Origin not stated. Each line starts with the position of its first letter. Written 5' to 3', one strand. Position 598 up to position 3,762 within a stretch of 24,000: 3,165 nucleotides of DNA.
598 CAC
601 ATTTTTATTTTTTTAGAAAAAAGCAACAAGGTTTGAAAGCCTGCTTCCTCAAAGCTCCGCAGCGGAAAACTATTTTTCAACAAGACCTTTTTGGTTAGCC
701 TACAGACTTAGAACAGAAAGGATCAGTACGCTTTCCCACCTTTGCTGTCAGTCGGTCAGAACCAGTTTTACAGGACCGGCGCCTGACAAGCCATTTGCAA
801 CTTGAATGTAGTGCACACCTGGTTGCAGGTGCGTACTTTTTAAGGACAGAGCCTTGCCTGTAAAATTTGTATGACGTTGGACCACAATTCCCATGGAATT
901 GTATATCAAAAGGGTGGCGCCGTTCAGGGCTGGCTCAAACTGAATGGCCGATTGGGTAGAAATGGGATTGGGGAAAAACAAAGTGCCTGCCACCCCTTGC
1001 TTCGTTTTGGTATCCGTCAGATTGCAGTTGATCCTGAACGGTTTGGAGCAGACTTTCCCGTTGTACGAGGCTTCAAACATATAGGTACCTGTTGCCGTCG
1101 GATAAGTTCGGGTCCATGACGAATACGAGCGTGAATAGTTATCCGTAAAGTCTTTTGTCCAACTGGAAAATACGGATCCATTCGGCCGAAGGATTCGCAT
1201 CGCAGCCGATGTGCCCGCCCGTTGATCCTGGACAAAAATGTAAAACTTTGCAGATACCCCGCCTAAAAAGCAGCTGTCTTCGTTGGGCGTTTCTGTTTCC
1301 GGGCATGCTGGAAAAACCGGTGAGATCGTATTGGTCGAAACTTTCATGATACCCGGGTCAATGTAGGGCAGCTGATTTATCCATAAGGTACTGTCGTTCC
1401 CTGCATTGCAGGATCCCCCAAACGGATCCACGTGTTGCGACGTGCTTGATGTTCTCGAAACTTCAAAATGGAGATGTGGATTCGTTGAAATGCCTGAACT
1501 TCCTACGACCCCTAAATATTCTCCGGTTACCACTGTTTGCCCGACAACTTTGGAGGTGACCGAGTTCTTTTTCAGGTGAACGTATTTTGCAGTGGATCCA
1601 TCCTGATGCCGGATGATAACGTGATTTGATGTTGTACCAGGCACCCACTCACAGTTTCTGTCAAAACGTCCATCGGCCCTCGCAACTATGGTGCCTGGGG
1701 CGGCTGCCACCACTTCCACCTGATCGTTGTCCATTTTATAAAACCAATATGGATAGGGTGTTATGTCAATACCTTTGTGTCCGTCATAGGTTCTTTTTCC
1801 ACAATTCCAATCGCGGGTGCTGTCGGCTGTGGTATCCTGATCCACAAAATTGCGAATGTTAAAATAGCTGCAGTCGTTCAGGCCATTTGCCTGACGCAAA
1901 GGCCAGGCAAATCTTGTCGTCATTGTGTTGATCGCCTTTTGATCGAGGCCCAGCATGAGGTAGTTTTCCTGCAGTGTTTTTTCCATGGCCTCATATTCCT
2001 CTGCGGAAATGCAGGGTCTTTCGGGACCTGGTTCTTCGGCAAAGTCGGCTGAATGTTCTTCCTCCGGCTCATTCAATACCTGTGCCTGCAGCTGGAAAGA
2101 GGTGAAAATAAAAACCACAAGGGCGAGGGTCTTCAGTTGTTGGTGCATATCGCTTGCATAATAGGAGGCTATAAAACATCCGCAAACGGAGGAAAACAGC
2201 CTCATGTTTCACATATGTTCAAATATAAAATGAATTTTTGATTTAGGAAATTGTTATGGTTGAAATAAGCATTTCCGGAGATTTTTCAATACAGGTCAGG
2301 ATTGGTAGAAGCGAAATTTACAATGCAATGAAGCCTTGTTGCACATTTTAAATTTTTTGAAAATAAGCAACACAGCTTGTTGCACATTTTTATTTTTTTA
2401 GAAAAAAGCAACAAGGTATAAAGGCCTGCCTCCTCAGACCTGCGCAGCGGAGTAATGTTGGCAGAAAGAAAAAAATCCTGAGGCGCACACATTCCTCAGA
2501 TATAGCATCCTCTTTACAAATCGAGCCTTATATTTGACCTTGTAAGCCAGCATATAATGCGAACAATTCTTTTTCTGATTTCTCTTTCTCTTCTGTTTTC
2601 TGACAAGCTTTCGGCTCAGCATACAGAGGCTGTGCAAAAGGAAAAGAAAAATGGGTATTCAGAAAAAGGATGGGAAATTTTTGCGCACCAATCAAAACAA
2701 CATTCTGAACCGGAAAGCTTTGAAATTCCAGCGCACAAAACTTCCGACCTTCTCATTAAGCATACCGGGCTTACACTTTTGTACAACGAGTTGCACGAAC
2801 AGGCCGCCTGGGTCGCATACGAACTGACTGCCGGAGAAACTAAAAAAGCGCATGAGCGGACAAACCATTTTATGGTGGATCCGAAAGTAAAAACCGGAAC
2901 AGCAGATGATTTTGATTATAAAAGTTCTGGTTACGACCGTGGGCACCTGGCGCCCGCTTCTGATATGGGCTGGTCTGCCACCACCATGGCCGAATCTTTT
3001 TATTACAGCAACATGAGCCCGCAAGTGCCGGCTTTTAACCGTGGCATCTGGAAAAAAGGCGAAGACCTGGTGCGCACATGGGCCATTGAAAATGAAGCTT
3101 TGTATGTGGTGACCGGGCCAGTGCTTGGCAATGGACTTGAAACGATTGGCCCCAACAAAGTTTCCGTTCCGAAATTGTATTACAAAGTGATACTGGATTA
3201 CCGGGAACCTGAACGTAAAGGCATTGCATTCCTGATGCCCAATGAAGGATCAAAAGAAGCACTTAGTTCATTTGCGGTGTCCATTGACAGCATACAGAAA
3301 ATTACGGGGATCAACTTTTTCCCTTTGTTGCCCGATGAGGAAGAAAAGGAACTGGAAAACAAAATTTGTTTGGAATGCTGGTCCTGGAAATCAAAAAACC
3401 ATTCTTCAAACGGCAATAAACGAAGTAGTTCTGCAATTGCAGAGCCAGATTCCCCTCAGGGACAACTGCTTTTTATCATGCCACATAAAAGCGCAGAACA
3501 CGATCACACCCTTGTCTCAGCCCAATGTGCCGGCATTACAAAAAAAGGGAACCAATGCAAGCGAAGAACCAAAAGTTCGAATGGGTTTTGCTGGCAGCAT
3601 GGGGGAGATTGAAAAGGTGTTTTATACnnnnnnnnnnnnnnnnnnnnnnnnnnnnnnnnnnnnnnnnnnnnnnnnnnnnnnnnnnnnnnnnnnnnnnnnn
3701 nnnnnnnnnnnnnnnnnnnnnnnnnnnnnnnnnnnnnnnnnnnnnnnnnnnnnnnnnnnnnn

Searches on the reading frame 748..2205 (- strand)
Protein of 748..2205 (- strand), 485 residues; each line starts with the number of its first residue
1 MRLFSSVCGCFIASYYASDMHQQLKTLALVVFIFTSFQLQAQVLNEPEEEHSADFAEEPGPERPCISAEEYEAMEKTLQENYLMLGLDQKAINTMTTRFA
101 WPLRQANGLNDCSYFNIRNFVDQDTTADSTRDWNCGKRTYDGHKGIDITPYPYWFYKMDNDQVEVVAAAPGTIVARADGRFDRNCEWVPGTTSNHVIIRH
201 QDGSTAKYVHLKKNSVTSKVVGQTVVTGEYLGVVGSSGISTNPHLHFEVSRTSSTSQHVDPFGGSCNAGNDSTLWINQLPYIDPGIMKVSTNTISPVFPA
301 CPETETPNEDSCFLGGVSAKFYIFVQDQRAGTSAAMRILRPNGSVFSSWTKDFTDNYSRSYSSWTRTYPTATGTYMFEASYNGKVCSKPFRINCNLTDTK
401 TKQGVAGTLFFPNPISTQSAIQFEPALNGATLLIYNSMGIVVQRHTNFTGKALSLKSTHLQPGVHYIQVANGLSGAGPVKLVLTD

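Call 15: search_protein_families(library=pfam, proteins=[window:748-2205:-], max_evalue=0.01)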
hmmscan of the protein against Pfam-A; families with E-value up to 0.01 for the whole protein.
window:748-2205:- (485 aa): 3 families
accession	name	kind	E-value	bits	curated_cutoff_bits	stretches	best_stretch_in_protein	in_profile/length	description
PF01551.29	Peptidase_M23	-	1.7e-17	63.8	28.7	1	164-261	15-96/96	Peptidase family M23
PF18962.6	Por_Secre_tail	-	0.00011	22.8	27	1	411-472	2-65/75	Secretion system C-terminal sorting domain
PF03409.20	Glycoprotein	-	0.0048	16.3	27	1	355-468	203-309/370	Transmembrane glycoprotein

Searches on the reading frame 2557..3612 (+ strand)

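Call 15: search_protein_families(library=pfam, proteins=[window:2557-3612:+], max_evalue=0.01)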
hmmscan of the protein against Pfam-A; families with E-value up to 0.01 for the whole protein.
window:2557-3612:+ (351 aa): 2 families
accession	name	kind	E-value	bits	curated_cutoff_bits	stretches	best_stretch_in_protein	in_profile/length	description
PF01223.29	Endonuclease_NS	-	1.2e-51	175.9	23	1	64-260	16-222/223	DNA/RNA non-specific endonuclease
PF19067.5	DUF5763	-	0.00082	19.2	26.3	1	322-348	2-27/39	Family of unknown function (DUF5763)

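Call 33: search_protein_families(library=padloc, proteins=[window:2557-3612:+], max_evalue=1)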
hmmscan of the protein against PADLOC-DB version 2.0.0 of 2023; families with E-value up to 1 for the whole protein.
window:2557-3612:+ (351 aa): 0 families
